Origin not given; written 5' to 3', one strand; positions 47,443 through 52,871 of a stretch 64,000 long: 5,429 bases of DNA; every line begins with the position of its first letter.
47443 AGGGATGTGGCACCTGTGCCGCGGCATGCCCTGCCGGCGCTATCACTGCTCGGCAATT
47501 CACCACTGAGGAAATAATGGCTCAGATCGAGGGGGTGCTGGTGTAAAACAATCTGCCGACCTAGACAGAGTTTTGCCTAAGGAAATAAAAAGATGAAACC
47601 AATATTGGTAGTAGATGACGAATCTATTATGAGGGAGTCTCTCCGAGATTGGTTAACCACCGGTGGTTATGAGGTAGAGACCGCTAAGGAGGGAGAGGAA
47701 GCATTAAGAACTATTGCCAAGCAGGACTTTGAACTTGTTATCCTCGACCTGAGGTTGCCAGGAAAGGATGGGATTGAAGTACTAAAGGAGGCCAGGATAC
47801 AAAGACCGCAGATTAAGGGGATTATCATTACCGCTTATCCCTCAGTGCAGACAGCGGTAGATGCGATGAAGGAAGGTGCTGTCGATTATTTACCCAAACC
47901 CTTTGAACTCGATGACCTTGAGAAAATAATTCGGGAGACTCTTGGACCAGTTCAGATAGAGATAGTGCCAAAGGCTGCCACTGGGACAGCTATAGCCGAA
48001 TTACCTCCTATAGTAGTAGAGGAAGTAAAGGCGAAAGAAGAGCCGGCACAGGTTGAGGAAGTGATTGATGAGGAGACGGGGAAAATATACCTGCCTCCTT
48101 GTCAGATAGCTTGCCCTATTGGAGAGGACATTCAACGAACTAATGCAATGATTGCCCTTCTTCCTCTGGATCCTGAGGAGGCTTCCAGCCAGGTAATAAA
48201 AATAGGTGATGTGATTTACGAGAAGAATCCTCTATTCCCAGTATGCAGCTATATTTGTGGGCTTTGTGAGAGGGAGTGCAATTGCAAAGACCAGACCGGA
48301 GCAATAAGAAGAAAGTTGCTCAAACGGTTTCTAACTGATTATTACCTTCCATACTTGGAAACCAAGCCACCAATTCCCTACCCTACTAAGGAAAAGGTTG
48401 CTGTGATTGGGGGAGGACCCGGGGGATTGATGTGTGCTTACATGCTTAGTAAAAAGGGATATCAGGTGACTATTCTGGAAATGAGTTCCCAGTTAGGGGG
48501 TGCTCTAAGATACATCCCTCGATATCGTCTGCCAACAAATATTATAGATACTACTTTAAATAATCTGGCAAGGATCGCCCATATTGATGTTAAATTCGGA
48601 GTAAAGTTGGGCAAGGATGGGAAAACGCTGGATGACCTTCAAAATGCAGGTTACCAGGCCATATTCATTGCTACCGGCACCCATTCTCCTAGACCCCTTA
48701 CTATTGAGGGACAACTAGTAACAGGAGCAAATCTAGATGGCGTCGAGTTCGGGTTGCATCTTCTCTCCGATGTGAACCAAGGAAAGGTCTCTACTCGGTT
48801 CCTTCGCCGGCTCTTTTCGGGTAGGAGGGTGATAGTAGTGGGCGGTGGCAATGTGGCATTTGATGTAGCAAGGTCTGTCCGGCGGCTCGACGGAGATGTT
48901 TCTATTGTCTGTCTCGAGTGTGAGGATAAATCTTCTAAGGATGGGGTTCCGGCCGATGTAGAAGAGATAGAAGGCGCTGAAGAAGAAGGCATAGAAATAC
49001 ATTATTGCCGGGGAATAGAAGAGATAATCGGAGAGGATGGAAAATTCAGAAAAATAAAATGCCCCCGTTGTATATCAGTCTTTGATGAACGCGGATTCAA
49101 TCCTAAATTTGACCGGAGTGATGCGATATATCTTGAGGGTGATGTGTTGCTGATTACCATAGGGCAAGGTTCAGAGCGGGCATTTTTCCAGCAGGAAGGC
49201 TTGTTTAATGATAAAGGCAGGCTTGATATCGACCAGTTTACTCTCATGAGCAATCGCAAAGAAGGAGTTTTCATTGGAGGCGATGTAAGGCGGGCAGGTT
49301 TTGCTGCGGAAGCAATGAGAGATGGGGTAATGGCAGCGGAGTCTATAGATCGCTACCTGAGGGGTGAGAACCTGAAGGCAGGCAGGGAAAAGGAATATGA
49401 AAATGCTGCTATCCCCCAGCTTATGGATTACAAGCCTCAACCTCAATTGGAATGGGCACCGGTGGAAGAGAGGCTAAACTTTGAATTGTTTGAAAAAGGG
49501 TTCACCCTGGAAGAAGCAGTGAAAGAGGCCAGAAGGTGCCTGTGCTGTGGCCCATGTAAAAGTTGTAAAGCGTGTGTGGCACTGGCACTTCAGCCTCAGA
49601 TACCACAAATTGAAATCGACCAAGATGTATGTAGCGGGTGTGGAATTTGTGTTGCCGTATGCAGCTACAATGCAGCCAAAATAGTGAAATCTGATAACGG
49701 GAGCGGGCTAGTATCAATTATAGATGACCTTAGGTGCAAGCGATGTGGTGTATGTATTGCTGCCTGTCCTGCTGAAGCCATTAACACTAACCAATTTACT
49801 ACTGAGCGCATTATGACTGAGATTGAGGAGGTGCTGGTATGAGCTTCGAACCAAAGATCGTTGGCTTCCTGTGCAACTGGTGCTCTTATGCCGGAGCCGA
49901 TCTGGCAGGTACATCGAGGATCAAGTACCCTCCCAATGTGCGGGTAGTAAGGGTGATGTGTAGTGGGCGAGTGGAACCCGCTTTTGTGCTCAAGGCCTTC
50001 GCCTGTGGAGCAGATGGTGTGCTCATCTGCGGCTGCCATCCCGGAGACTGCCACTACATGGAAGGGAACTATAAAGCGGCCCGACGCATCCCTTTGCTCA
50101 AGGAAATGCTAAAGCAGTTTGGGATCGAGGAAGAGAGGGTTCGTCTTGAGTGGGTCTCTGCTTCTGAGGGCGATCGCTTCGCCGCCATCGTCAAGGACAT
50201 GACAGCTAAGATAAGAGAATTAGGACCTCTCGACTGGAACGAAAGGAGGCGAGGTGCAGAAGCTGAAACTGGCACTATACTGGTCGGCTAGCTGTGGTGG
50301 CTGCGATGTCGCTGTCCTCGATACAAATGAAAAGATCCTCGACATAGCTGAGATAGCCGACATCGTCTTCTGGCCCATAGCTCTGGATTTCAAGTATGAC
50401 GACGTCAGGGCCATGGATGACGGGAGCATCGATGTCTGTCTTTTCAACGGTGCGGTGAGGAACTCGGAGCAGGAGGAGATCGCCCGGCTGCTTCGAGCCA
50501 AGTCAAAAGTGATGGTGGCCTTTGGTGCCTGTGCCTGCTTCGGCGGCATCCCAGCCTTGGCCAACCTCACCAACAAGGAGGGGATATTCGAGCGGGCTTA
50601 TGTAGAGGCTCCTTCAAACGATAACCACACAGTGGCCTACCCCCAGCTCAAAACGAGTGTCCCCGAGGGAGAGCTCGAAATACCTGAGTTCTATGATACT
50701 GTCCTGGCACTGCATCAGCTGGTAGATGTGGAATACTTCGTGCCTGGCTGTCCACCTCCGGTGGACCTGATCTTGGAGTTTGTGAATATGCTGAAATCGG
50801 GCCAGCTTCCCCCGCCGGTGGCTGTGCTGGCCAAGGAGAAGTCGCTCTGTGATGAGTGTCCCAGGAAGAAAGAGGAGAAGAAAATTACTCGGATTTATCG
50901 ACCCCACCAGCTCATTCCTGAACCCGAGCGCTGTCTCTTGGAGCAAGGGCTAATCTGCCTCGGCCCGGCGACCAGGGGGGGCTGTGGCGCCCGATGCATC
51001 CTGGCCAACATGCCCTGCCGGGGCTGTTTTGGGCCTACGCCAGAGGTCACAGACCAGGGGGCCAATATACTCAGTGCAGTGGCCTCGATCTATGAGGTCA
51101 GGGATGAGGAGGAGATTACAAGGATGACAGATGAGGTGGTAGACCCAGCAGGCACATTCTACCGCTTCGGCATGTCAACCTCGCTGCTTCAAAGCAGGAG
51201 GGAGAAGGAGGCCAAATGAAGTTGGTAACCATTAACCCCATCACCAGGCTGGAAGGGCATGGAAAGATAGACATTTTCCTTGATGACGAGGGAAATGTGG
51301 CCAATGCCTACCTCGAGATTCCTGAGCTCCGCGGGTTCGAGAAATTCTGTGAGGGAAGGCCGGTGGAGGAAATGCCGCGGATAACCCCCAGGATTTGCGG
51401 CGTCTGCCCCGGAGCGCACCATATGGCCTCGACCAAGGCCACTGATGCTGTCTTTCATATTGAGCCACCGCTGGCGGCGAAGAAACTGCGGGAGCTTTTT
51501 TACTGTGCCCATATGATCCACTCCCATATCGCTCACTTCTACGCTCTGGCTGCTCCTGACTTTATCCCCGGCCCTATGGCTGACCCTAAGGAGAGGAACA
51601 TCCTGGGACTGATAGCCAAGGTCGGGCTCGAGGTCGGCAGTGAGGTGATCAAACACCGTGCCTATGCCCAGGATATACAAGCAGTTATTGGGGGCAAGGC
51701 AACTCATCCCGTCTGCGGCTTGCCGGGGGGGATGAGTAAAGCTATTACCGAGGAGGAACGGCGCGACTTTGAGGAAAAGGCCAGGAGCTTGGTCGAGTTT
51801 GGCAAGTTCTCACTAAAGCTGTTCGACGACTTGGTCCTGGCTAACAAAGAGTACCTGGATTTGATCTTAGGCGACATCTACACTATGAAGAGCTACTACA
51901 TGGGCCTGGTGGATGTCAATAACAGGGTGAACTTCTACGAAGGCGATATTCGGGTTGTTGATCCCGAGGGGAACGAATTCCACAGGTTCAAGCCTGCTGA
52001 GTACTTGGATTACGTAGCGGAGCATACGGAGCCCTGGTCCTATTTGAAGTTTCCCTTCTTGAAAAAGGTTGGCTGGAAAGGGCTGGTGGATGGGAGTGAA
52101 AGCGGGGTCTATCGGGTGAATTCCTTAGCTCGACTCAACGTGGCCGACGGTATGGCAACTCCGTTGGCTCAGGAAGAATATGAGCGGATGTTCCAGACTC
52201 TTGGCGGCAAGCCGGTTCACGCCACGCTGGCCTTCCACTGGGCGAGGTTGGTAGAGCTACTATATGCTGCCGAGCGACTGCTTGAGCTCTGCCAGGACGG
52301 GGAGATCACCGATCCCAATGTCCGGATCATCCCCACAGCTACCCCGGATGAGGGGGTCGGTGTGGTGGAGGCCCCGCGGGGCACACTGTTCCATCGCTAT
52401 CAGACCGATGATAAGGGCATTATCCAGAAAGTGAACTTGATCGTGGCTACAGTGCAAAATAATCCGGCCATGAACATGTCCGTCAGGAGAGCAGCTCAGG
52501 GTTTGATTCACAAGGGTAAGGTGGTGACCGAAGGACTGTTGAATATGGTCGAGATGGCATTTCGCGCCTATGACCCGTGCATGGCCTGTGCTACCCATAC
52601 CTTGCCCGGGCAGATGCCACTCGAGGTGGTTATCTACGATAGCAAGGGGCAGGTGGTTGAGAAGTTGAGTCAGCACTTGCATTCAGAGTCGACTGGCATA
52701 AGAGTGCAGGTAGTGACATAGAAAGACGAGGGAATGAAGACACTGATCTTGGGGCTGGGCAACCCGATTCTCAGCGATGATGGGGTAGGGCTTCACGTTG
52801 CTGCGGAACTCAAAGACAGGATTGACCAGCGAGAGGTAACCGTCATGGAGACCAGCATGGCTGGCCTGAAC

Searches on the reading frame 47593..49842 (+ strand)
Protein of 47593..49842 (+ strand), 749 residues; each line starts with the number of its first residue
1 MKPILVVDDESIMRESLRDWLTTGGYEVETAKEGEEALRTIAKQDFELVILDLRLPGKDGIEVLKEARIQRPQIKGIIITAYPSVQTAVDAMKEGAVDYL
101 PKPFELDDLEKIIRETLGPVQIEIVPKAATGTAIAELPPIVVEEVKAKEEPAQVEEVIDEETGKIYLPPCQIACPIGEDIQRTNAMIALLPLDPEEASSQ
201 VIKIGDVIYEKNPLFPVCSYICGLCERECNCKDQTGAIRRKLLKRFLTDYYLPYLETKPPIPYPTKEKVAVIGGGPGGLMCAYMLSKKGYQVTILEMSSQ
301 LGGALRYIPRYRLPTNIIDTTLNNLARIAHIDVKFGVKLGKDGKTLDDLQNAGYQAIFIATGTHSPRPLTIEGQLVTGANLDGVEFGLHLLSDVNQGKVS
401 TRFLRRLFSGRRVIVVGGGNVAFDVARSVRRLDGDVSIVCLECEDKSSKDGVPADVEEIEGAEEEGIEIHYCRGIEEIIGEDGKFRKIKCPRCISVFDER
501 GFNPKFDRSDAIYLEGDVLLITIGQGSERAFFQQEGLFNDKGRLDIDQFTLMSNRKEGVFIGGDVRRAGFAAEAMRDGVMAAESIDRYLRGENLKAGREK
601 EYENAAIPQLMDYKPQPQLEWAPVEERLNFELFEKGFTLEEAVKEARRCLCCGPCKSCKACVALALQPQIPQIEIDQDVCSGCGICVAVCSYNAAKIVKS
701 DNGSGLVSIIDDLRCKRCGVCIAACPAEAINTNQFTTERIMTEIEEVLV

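Call 24: search_protein_families(library=pfam, proteins=[window:47593-49842:+])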
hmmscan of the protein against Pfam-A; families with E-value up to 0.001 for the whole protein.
window:47593-49842:+ (749 aa): 21 families
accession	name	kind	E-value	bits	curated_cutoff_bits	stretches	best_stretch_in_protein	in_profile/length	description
PF07992.20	Pyr_redox_2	-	2.1e-30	106.6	26.1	2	268-578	2-291/291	Pyridine nucleotide-disulphide oxidoreductase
PF00072.30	Response_reg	-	3.5e-29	101.6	30.2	1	4-113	1-110/111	Response regulator receiver domain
PF00070.33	Pyr_redox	-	3.5e-13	50.3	22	2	268-302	1-35/82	Pyridine nucleotide-disulphide oxidoreductase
PF13738.12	Pyr_redox_3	-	2.1e-10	40.8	30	1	271-310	2-41/305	Pyridine nucleotide-disulphide oxidoreductase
PF13450.12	NAD_binding_8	-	9.5e-10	39.1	21.9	1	271-310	1-40/68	NAD(P)-binding Rossmann-like domain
PF12838.12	Fer4_7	-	4e-08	34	27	1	680-729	2-52/52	4Fe-4S dicluster domain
PF00037.32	Fer4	-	3.7e-07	30.1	21.1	2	673-694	1-22/24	4Fe-4S binding domain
PF03486.20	HI0933_like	-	6.7e-07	29.4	50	1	268-303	2-37/244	HI0933-like protein Rossmann domain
PF01266.30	DAO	-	1.7e-06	28.2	27.9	1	268-304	1-38/353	FAD dependent oxidoreductase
PF01946.23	Thi4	-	4.4e-06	26.5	26.2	1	268-304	19-56/235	Thi4 family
PF14691.11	Fer4_20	-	1.2e-05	25.6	25.8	1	168-251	30-108/113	Dihydroprymidine dehydrogenase domain II, 4Fe-4S cluster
PF00890.30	FAD_binding_2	-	1.8e-05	24.6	20.4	1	269-306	2-39/414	FAD binding domain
PF13241.12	NAD_binding_7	-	2.1e-05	25.4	22.1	0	408-448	5-44/104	Putative NAD(P)-binding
PF01494.25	FAD_binding_3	-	2.2e-05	24.3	22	1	268-298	3-33/349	FAD binding domain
PF12837.12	Fer4_6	-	3.4e-05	24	25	1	673-694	2-23/24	4Fe-4S binding domain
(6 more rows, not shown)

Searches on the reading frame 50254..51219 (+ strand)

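Call 24: search_protein_families(library=pfam, proteins=[window:50254-51219:+])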
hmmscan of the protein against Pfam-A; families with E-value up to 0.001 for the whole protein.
window:50254-51219:+ (321 aa): 1 family
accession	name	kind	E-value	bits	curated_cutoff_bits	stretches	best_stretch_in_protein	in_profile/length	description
PF01058.29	Oxidored_q6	-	6.8e-24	84.5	27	1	14-179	1-127/128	NADH ubiquinone oxidoreductase, 20 Kd subunit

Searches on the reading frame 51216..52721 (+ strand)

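Call 24: search_protein_families(library=pfam, proteins=[window:51216-52721:+])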
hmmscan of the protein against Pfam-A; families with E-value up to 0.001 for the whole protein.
window:51216-52721:+ (501 aa): 1 family
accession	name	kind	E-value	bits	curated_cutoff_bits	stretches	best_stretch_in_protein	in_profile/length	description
PF00374.24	NiFeSe_Hases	-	1.9e-37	129.8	25.8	2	39-117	1-79/508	Nickel-dependent hydrogenase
